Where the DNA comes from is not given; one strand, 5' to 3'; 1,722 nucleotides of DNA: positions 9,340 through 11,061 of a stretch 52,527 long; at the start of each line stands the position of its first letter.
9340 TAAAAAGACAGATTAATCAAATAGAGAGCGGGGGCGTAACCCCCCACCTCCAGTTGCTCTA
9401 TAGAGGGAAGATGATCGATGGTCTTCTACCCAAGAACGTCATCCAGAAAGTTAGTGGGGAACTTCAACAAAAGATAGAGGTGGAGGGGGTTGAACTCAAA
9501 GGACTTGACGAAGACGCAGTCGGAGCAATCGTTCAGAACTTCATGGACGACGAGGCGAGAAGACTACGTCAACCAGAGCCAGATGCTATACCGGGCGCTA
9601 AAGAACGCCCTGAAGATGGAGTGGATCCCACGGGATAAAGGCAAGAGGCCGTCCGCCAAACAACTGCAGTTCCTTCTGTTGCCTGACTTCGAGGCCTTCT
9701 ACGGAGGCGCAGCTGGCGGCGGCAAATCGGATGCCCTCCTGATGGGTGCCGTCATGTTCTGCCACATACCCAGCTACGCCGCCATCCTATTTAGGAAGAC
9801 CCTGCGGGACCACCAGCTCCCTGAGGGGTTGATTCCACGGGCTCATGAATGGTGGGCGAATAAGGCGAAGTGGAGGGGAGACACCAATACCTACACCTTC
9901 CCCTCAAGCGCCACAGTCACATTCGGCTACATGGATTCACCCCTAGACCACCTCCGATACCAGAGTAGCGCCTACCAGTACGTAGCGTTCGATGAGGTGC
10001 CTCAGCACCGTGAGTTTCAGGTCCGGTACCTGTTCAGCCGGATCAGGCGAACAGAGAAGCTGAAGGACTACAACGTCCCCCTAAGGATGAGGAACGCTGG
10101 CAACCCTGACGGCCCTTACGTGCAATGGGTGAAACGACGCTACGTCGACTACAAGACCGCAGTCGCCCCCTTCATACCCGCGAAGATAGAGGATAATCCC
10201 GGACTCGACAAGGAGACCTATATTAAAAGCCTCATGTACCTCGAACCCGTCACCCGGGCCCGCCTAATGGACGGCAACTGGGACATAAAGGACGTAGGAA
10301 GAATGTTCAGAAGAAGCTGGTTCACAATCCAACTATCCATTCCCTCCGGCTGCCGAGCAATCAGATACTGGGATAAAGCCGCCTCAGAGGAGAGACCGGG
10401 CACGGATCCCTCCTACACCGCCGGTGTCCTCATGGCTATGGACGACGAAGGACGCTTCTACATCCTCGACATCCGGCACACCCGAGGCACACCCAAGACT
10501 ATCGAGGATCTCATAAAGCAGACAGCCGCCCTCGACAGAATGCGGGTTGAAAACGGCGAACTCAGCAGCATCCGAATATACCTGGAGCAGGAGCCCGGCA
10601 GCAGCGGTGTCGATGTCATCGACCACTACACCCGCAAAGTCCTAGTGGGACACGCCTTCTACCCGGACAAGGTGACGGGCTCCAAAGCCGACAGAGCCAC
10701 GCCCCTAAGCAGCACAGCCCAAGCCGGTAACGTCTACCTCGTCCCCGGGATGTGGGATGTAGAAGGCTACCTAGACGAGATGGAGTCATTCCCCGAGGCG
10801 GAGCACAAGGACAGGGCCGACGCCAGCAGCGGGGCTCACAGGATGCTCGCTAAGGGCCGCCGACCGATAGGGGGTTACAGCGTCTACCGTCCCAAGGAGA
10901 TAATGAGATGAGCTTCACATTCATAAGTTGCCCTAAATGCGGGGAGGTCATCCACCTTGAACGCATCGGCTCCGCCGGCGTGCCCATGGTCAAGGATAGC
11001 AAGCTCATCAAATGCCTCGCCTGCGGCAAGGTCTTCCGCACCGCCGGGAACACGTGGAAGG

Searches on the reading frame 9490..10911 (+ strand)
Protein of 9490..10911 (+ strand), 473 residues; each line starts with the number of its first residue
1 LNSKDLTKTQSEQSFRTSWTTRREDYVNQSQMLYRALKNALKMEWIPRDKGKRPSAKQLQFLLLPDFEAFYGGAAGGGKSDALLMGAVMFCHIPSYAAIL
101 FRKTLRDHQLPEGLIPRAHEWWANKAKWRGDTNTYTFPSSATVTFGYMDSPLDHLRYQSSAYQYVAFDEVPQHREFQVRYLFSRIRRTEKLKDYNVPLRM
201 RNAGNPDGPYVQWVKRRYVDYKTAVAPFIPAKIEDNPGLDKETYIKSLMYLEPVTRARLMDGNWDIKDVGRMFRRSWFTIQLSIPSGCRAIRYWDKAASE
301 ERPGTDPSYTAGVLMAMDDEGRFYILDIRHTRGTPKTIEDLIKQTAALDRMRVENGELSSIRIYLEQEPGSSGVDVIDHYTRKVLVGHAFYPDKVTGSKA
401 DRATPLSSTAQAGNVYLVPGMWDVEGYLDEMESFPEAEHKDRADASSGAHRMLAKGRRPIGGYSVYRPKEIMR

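Call 12: search_protein_families(library=pfam, proteins=[window:9490-10911:+], max_evalue=0.01)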
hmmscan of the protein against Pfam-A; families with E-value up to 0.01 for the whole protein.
window:9490-10911:+ (473 aa): 2 families
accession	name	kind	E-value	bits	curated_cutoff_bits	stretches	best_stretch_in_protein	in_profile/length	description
PF17289.8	Terminase_6C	-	2.5e-11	44.2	22.6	1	293-452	2-154/155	Terminase RNaseH-like domain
PF03237.21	Terminase_6N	-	2.3e-09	37.6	22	1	71-279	2-214/215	Terminase large subunit, T4likevirus-type, N-terminal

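Call 33: search_dna_similar(query=window:9490-10911:+, collection=phages, mode=protein, max_rows=15)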
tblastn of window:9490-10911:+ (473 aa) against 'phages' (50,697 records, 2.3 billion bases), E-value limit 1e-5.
Records with a match: 1517; places in all: 1519; records where one place covers at least 80% of the query: 164.
Best place of each record, by identity: <60% 1517.
By first word of the organism name: Escherichia 340; Pseudomonas 258; Salmonella 128; Vibrio 118; Rheinheimera 115; Acinetobacter 92; Arthrobacter 72; Klebsiella 42; Erwinia 36; Shigella 24; and 57 more.
By host as written in the record: - 186; Rheinheimera sp. BAL341 115; Escherichia coli 102; Pseudomonas aeruginosa 85; Arthrobacter sp. ATCC 21022 54; Escherichia coli K-12 MG1655 50; Acinetobacter baumannii 34; Pseudomonas aeruginosa PAO1 27; and 379 more.
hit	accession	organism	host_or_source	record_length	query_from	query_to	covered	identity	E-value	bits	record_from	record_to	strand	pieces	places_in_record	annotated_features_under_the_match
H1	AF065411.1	Methanobacterium phage psiM2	Methanobacterium thermoautotrophicum ...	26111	54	454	85%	40.8%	5e-81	279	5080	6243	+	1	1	large terminase subunit | transmembrane region | ATP/GTP-binding site motif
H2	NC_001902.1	Methanobacterium phage psiM2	Methanobacterium thermoautotrophicum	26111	54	454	85%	40.8%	5e-81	279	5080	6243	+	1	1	terminase large subunit | transmembrane region | ATP/GTP-binding site motif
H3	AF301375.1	Methanothermobacter phage psiM100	-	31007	54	454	85%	40.8%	8e-78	270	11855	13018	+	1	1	ORF9: putative large terminase subunit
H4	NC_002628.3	Methanothermobacter phage psiM100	-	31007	54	454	85%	40.8%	8e-78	270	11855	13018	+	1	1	ORF9: terminase large subunit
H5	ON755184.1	Gordonia phage DalanDe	soil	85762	54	458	86%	38.1%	5e-74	259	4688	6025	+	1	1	9: terminase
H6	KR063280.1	Gordonia phage GMA6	Gordonia malaquae CON67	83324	54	458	86%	36.3%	2e-50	264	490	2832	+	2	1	putative large terminase subunit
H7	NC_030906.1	Gordonia phage GMA6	Gordonia malaquae CON67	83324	54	458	86%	36.3%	2e-50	264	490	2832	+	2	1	terminase large subunit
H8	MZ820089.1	Gordonia phage ChisanaKitsune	Gordonia rubripertincta NRRL B-16540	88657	54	448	84%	37.0%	1e-71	252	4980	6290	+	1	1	12: terminase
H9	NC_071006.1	Gordonia phage ChisanaKitsune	Gordonia rubripertincta NRRL B-16540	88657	54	448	84%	37.0%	1e-71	252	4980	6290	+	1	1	12: terminase large subunit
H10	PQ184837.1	Gordonia phage ScarletRaider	Gordonia rubripertincta NRRL B-16540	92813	54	448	84%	36.4%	3e-72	254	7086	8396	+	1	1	14: terminase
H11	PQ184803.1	Gordonia phage FlyingTortilla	Gordonia rubripertincta NRRL B-16540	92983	54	448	84%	36.4%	3e-72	254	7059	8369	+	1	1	14: terminase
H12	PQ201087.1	Gordonia phage UBSmoodge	soil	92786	54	448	84%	36.4%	3e-72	254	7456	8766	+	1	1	15: terminase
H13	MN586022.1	Gordonia phage Chidiebere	Gordonia rubripertincta NRRL B-16540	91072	54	448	84%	36.4%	1e-71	252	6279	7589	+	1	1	16: terminase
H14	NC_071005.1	Gordonia phage Chidiebere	Gordonia rubripertincta NRRL B-16540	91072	54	448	84%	36.4%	1e-71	252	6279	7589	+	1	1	16: terminase large subunit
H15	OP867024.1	Gordonia phage Hanem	Gordonia rubripertincta NRRL B-16540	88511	54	448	84%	36.4%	2e-71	252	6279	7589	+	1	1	16: terminase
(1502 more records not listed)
